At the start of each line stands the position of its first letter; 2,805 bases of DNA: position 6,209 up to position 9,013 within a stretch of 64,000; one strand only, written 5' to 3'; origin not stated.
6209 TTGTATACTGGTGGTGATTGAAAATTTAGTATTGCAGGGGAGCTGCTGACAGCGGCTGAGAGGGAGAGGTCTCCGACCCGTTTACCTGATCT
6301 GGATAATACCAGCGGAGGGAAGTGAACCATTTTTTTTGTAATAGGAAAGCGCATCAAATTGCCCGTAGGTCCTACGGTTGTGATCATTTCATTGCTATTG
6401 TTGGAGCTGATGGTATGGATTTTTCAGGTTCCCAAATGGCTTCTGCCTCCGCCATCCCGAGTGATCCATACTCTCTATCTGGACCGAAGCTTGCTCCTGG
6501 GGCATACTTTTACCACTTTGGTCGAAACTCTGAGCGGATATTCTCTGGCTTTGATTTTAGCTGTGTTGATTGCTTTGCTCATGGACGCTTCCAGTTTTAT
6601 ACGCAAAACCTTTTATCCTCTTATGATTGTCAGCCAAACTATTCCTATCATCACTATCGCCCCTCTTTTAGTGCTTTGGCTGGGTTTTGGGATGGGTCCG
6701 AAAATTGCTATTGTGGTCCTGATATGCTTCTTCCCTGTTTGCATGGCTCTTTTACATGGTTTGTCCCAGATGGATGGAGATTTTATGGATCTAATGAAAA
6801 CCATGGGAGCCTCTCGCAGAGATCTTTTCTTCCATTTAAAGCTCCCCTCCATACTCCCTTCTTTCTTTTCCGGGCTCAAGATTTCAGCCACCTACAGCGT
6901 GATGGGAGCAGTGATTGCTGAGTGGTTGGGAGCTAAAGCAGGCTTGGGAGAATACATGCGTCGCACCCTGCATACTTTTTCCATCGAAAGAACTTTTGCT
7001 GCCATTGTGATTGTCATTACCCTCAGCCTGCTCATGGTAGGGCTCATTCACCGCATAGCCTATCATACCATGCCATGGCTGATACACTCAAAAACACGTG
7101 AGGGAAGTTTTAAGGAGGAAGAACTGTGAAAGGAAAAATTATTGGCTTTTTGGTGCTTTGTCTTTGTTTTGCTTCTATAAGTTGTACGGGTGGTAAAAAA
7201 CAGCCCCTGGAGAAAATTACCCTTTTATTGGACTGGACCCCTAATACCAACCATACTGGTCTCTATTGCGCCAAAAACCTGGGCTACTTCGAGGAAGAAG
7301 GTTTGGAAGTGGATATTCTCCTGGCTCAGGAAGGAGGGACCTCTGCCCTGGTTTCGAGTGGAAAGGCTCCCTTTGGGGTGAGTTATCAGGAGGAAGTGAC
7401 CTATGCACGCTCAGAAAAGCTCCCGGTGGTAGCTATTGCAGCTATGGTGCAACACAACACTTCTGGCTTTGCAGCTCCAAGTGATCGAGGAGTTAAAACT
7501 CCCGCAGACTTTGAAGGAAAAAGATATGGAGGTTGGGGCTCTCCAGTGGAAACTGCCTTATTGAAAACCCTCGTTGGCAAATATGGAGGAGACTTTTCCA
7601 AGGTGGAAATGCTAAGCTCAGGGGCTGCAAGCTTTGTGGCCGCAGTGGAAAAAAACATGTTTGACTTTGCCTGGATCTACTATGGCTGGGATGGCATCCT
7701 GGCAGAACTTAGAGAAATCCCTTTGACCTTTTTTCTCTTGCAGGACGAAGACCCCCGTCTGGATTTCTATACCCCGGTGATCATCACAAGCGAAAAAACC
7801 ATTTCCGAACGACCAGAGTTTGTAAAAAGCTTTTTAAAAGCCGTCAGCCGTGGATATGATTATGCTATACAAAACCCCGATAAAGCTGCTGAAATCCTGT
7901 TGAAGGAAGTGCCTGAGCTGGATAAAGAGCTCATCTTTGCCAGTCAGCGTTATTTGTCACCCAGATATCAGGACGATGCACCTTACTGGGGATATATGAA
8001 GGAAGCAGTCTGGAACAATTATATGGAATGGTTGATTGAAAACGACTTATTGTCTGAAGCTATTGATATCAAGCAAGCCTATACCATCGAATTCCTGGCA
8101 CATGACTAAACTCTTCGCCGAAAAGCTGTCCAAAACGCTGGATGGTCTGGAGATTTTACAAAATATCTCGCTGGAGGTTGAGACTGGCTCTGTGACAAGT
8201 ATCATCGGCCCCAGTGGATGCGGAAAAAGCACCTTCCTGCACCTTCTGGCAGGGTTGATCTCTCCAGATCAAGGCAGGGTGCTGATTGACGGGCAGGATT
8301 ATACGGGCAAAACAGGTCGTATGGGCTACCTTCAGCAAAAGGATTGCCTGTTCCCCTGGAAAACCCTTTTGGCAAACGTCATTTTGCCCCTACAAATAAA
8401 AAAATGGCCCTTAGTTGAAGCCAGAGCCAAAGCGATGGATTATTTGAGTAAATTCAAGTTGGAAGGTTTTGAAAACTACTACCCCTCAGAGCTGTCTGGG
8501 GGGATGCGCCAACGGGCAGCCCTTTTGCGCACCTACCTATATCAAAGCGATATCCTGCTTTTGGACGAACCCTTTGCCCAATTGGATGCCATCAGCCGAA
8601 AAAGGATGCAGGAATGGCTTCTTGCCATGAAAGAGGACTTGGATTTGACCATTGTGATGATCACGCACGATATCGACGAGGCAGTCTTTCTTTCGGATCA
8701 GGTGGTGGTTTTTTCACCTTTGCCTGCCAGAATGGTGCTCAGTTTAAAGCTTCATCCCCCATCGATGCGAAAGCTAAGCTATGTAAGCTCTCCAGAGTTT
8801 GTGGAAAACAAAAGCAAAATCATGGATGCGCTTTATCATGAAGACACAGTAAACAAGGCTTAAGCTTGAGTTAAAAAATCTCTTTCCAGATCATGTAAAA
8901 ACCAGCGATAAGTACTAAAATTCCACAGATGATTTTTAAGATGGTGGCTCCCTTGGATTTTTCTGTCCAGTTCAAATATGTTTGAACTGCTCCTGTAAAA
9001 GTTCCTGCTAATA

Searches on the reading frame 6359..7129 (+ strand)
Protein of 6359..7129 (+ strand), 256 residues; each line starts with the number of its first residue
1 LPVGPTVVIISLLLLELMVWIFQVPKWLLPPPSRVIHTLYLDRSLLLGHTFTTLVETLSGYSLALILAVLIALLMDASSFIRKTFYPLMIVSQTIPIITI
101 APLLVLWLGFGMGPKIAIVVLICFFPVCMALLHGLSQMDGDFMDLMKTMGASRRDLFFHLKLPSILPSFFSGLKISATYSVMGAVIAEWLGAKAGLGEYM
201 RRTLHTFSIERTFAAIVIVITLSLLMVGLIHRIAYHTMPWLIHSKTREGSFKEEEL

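Call 6: search_protein_families(library=pfam, proteins=[window:6359-7129:+], max_evalue=0.01)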
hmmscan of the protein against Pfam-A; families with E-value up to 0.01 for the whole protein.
window:6359-7129:+ (256 aa): 2 families
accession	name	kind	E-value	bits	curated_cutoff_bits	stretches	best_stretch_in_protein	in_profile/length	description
PF00528.27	BPD_transp_1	-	5.4e-31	108.2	26.4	1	65-231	2-176/184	Binding-protein-dependent transport system inner membrane component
PF06939.16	DUF1286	-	0.0038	17.9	25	1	166-238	22-94/112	Protein of unknown function (DUF1286)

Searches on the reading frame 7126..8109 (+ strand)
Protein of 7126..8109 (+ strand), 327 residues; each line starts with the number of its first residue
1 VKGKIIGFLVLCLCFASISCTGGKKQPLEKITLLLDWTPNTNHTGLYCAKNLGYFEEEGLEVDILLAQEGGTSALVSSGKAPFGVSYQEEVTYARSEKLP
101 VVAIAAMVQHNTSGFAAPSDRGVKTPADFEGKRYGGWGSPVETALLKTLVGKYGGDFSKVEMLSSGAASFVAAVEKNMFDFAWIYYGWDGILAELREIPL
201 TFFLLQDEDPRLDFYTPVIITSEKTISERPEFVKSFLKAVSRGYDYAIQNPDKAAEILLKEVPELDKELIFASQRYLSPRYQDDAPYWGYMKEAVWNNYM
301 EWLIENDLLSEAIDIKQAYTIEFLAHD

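Call 6: search_protein_families(library=pfam, proteins=[window:7126-8109:+], max_evalue=0.01)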
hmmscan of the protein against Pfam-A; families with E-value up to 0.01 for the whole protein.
window:7126-8109:+ (327 aa): 1 family
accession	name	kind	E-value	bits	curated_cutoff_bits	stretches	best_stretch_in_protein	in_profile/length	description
PF09084.16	NMT1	-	2e-71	240.7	20.5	1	40-254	1-216/216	NMT1/THI5 like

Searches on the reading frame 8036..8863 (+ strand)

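Call 6: search_protein_families(library=pfam, proteins=[window:8036-8863:+], max_evalue=0.01)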
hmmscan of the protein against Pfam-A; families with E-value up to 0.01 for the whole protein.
window:8036-8863:+ (275 aa): 5 families
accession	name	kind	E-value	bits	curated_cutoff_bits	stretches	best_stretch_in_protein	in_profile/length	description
PF00005.33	ABC_tran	-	1e-32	114.1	25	1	41-181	1-137/137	ABC transporter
PF13304.12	AAA_21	-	3.2e-06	27.9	27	0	53-77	1-25/304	AAA domain, putative AbiEii toxin, Type IV TA system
PF13555.12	AAA_29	-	0.0013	18.9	27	1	46-79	17-50/61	P-loop containing region of AAA domain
PF02463.25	SMC_N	-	0.0014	18.5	40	0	51-69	24-42/220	RecF/RecN/SMC N terminal domain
PF03215.21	Rad17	-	0.0021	18.4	23.8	1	39-73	33-67/186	Rad17 P-loop domain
